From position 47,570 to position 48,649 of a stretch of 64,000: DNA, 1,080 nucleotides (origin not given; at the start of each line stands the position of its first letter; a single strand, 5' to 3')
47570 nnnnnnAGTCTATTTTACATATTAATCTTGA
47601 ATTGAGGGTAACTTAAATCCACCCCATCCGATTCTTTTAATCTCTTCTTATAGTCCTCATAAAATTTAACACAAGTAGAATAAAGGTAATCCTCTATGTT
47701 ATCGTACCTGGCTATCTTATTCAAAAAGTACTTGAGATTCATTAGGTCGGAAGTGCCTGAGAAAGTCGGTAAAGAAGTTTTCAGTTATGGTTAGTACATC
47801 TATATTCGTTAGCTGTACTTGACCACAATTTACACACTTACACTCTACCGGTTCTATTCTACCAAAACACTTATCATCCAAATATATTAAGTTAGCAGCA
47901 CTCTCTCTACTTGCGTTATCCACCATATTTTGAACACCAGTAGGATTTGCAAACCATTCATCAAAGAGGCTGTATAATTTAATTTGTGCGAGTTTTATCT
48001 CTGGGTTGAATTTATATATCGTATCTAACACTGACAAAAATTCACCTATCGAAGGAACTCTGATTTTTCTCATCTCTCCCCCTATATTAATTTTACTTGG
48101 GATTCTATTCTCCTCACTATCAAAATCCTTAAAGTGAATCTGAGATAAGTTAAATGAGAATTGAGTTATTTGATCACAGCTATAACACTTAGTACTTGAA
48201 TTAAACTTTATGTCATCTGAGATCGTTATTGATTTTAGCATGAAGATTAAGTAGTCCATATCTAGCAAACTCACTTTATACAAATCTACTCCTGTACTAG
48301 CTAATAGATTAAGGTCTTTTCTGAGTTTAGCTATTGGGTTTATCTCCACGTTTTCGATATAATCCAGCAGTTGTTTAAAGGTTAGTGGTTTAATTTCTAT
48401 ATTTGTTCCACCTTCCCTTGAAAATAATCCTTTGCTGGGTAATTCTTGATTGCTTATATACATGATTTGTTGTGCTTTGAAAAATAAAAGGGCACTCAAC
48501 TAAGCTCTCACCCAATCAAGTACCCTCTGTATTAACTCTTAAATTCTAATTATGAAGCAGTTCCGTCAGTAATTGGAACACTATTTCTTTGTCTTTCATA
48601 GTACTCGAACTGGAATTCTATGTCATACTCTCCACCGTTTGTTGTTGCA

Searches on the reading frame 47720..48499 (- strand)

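Call 86: search_protein_families(library=pfam, proteins=[window:47720-48499:-], max_evalue=0.001)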
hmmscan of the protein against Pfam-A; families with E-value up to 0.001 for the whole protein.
window:47720-48499:- (260 aa): 1 family
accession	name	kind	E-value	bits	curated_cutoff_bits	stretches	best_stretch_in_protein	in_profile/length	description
PF12322.14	T4_baseplate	-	3e-05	24.2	24.5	1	29-154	11-131/219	T4 bacteriophage base plate protein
